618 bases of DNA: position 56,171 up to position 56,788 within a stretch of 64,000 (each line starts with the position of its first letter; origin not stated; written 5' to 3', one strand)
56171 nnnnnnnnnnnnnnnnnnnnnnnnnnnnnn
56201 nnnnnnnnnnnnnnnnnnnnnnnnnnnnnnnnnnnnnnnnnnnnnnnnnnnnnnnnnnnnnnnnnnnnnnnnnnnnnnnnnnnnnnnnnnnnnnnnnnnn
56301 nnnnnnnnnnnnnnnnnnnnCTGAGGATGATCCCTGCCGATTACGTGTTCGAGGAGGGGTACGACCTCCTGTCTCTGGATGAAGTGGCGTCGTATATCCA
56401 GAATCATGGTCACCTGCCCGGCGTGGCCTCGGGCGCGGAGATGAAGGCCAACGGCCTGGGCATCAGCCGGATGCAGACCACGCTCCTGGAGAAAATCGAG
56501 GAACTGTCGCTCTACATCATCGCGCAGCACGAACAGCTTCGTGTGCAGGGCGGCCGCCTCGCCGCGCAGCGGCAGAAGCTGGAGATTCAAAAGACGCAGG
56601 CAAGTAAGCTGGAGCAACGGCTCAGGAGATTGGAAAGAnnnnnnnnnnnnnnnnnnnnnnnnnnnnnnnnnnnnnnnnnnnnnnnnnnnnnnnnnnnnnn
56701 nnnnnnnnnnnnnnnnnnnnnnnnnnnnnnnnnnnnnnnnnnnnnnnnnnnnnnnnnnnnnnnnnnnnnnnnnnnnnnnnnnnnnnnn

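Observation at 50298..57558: Holin-like membrane protein plus M15 endolysin-like peptidase directly upstream of giant Ig-repeat proteins that share a tail-fibre-like C-terminal module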

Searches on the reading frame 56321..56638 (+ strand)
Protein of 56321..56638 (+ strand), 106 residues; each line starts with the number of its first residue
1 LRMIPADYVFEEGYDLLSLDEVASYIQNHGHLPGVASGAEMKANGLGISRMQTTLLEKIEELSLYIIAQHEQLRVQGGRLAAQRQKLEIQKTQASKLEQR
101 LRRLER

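Call 24: find_related_loci(query=A2, collection=genome_contigs, flank=10000)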
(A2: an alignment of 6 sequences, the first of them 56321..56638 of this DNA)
Query A2 (106 aa) in genome_contigs; peptide patterns used: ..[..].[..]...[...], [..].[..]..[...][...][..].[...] (x = any residue, [..] = any of these).
600 stretches matched a pattern (row limit reached: there are more); 553 encode a relative of the query (tblastn E <= 1e-3); the best 80 are kept; 79 distinct loci.
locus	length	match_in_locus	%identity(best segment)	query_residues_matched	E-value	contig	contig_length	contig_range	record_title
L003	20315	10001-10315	45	1-105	2e-25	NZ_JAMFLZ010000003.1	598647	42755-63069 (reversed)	Jejuia spongiicola strain 2012CJ34-3 3, whole genome shotgun sequence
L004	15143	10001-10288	42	7-106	2e-23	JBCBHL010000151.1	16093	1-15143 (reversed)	MAG: Bacteroidota bacterium isolate J06616_8 NODE_151_length_16093_cov_6.031344, whole genome shotgun sequence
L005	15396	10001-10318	43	1-106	5e-23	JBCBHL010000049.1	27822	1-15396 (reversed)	MAG: Bacteroidota bacterium isolate J06616_8 NODE_49_length_27822_cov_7.417012, whole genome shotgun sequence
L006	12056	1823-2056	51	6-87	1e-22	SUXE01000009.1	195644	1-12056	MAG: Bacteroidales bacterium isolate SIG116 NODE_113_length_195644_cov_301.564170, whole genome shotgun sequence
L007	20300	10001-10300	39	7-106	2e-23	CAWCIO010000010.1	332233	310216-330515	MAG: uncultured Sphingobacteriaceae bacterium isolate MFD09368.bin.2.18 genome assembly, contig: contig_18242, whole gen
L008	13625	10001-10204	56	7-74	2e-22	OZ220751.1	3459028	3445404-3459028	MAG: uncultured Allomuricauda sp. isolate c4ee9e33-ed4c-4824-ad75-49ddbc269399 genome assembly, chromosome: 1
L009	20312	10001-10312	42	7-106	6e-22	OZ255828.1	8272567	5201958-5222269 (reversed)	MAG: Roseivirga sp. isolate 82bbba50-35e8-435f-88ae-ae73c2a65eae genome assembly, chromosome: 1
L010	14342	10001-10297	47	6-101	5e-22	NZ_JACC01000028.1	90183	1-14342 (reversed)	Aquimarina pacifica strain SW150 contig28_scaffold21, whole genome shotgun sequence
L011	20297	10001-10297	39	7-105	7e-22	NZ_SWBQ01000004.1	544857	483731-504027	Pedobacter frigoris strain RP-3-15 contig4, whole genome shotgun sequence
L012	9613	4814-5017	53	7-74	6e-22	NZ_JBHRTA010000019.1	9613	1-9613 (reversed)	Parapedobacter deserti strain KCTC 52416 soapdenovo_K_105_19, whole genome shotgun sequence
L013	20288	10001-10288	42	6-105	8e-22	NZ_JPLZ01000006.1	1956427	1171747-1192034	Chryseobacterium sp. FH1 contig06, whole genome shotgun sequence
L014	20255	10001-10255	52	6-87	9e-22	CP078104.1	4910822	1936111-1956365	Chryseobacterium sp. E1 chromosome, complete genome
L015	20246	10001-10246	45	6-87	8e-22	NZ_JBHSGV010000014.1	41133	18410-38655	Flavobacterium branchiicola strain CCUG 60096 spades_K_17_127_14, whole genome shotgun sequence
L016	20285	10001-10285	44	7-105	2e-21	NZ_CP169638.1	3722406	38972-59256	Flagellimonas sp. C4 chromosome, complete genome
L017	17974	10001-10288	43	6-105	1e-20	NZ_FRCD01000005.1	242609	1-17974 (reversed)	Chryseobacterium carnipullorum strain DSM 25581, whole genome shotgun sequence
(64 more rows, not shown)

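Call 33: find_homologous_proteins(query=A2, max_evalue=0.00001)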
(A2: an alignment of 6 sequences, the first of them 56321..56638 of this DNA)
Query A2 (6 sequences) (106 aa, profile of the alignment): 2069 proteins with E <= 0.00001 among 8000 candidates; the best 120 are listed.
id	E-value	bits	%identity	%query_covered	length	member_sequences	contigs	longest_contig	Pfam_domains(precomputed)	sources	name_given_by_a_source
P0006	1.3e-82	295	50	62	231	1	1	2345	-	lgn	-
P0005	1.6e-81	291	48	63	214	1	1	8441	-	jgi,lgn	jgi:hypothetical protein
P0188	1.4e-74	268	47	62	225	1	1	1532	-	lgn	-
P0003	9.1e-66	239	79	99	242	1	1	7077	-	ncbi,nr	ncbi:MAG: hypothetical protein OXG98_04430, partial [Gemmatimonadetes bacterium]|nr:hypothetical pro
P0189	1.1e-58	216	40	74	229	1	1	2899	-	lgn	-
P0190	3.2e-58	215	46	64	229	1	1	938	-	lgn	-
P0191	3.4e-57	211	44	71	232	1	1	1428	-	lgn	-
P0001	5.6e-57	211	90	100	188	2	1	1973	-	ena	-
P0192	1.8e-54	203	48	77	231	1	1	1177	-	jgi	-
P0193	9.0e-54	200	85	100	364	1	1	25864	-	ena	-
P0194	1.0e-53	200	53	57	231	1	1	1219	-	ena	-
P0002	4.8e-53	198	85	100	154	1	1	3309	-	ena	-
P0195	1.8e-52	196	45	75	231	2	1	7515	-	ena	-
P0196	5.4e-52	194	47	76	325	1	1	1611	-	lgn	-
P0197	2.6e-51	192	38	94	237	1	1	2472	-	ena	-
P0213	4.8e-46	175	59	100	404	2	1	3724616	-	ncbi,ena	-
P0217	2.2e-45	173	62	100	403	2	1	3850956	PF17963.8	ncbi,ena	-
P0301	2.1e-40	157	43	64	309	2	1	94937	-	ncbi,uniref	ncbi:hypothetical protein WFZ85_11870 [Flavobacterium sp. j3]|uniref:Chaperone of endosialidase n=1 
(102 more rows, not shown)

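Call 35: find_encoding_contigs(protein=P0213, flank=10000, max_places=2)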
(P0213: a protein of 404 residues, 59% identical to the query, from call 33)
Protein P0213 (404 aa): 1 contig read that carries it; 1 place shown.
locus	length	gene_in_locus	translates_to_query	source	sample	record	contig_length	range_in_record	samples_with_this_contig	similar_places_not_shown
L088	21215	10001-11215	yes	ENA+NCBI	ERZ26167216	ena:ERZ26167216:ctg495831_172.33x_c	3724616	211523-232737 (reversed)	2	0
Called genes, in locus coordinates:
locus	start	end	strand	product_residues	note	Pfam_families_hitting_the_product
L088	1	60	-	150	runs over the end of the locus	PF13527:Acetyltransf_9 (faint), PF00583:Acetyltransf_1, PF13673:Acetyltransf_10, PF13508:Acetyltransf_7, PF08445:FR47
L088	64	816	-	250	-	PF00814:TsaD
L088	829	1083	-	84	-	PF02325:CCB3_YggT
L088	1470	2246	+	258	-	PF02615:Ldh_2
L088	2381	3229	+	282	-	-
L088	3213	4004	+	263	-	-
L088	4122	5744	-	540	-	PF05681:Fumerase, PF05683:Fumerase_C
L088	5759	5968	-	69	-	-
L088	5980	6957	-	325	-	PF00941:FAD_binding_5, PF03450:CO_deh_flav_C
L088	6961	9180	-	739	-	PF01315:Ald_Xan_dh_C, PF02738:MoCoBD_1, PF20256:MoCoBD_2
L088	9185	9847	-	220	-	PF00111:Fer2 (weak), PF13085:Fer2_3 (faint), PF01799:Fer2_2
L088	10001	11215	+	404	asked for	-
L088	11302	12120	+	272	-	-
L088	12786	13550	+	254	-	PF13276:HTH_21, PF00665:rve, PF13683:rve_3, PF13333:rve_2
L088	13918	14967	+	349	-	PF13472:Lipase_GDSL_2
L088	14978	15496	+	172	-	PF02870:Methyltransf_1N, PF01035:DNA_binding_1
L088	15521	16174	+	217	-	PF06452:CBM9_1 (weak)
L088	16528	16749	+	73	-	-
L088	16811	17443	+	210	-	-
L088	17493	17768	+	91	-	PF12844:HTH_19 (weak), PF13560:HTH_31, PF01381:HTH_3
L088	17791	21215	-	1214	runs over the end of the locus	PF02574:S-methyl_trans, PF00809:Pterin_bind, PF02607:B12-binding_2, PF02310:B12-binding, PF02965:Met_synt_B12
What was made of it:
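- The fibre pair exists without M15 in L088 (call 35). The fibre pair occurs without M15 in L088 (call 35). The giant genes carry signal peptides, and their orthologues occur at a non-phage site (L088; call 35).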

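Call 36: find_encoding_contigs(protein=P0217, flank=10000, max_places=2)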
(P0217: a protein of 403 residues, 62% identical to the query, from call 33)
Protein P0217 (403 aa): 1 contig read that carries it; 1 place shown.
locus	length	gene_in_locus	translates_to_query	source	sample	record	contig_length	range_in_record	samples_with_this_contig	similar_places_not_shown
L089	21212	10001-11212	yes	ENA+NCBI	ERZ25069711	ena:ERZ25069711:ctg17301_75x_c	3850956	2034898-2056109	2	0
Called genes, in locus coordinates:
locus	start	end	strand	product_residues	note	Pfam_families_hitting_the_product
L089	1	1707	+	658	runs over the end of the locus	PF05448:AXE1 (weak), PF01738:DLH (faint), PF22244:GCE_fung (faint)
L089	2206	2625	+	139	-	-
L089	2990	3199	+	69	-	-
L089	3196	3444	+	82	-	-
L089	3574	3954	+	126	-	PF08291:Peptidase_M15_3, PF05951:Peptidase_M15_2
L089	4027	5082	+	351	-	PF17803:Cadherin_4 (faint), PF17963:Big_9 (faint)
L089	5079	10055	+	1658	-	PF02368:Big_2 (faint), PF05345:He_PIG (faint), PF17757:UvrB_inter (faint), PF17803:Cadherin_4 (faint), PF21027:Sde0182_C (faint), PF17766:fn3_6 (faint), PF17963:Big_9 (weak), PF17963:Big_9 (weak), +1 more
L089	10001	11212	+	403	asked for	PF17963:Big_9 (faint)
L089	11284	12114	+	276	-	-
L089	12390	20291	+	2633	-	PF05593:RHS_repeat, PF25023:TEN_YD-shell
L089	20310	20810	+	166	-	-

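Call 39: search_protein_families(library=pfam, proteins=[L089:3196-3444:+, P0301, P0213], max_evalue=0.1)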
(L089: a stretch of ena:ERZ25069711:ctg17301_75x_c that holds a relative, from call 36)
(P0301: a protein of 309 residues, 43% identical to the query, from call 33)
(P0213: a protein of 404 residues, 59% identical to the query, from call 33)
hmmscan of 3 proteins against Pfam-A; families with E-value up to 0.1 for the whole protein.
L089:3196-3444:+ (82 aa): 0 families

P0301 (309 aa): 0 families

P0213 (404 aa): 2 families
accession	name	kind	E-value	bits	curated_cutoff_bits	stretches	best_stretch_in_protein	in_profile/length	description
PF17963.7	Big_9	-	0.037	15.3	23.6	1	116-157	46-89/89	Bacterial Ig domain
PF07523.18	Big_3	-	0.04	14.6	21.2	0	192-253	12-68/68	Bacterial Ig-like domain (group 3)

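Call 40: search_protein_families(library=phrogs, proteins=[L089:3196-3444:+], max_evalue=0.1)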
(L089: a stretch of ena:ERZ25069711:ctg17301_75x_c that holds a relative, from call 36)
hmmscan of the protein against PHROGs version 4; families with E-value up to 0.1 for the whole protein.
L089:3196-3444:+ (82 aa): 0 families

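Call 74: find_related_loci(query=A2, collection=viral_contigs, flank=8000)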
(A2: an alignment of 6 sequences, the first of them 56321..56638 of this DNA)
Query A2 (106 aa) in viral_contigs; peptide patterns used: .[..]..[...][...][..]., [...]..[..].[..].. (x = any residue, [..] = any of these).
263 stretches matched a pattern; 12 encode a relative of the query (tblastn E <= 1e-3); 12 distinct loci.
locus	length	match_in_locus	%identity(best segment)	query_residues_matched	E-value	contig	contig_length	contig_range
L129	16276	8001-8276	43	6-104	4e-19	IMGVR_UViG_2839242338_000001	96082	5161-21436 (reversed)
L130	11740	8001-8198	48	6-71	7e-19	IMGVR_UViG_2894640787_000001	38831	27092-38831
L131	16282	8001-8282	38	7-101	9e-17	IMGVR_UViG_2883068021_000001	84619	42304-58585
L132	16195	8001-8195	46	7-74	6e-15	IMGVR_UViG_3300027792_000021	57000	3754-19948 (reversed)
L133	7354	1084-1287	44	7-73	3e-13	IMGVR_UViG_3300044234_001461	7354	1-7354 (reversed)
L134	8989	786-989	43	7-73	4e-12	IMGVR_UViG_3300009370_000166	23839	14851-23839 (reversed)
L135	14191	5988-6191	38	7-73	4e-11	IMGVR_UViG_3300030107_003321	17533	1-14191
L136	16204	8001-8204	44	7-73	2e-11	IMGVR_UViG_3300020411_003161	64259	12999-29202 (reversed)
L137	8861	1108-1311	40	7-73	6e-11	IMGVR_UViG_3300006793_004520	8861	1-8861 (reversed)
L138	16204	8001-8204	40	7-73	6e-11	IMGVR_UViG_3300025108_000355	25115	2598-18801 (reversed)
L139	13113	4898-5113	34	7-81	5e-10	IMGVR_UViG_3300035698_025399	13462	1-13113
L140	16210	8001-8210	34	7-75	6e-9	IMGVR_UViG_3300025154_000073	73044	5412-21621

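Call 78: search_protein_families(library=phrogs, proteins=[L136:108-755:+, L136:1270-3063:+, L136:3126-5000:+, L136:8663-9379:+, L136:12007-13113:+, L136:13169-15928:+, L140:18-1982:+, L140:2352-4592:+, L140:4594-6075:+, L140:6075-8228:+], max_evalue=0.001)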
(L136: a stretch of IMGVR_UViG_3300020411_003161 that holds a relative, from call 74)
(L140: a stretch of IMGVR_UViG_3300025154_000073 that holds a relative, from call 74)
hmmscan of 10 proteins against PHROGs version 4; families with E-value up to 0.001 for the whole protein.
L136:108-755:+ (215 aa): 0 families

L136:1270-3063:+ (597 aa): 0 families

L136:3126-5000:+ (625 aa): 2 families
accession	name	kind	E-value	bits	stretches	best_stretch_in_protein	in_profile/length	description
phrog_30158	-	unknown function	5.3e-07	29.4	1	338-431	301-395/779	-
phrog_29752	-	unknown function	2.5e-06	28.4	1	1-65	1-63/195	-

L136:8663-9379:+ (238 aa): 0 families

L136:12007-13113:+ (368 aa): 1 family
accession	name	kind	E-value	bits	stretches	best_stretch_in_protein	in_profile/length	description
phrog_8954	-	unknown function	0.00011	22.5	0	70-297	7-248/378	-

L136:13169-15928:+ (919 aa): 1 family
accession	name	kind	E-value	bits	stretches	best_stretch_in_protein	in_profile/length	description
phrog_27227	-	unknown function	7.1e-49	167.9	4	752-888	417-552/617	-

L140:18-1982:+ (654 aa): 0 families

L140:2352-4592:+ (746 aa): 0 families

L140:4594-6075:+ (493 aa): 0 families

L140:6075-8228:+ (717 aa): 0 families
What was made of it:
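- Tried and rejected: PHROG scans of neighbours in two viral contigs gave no structural annotation (call 78).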
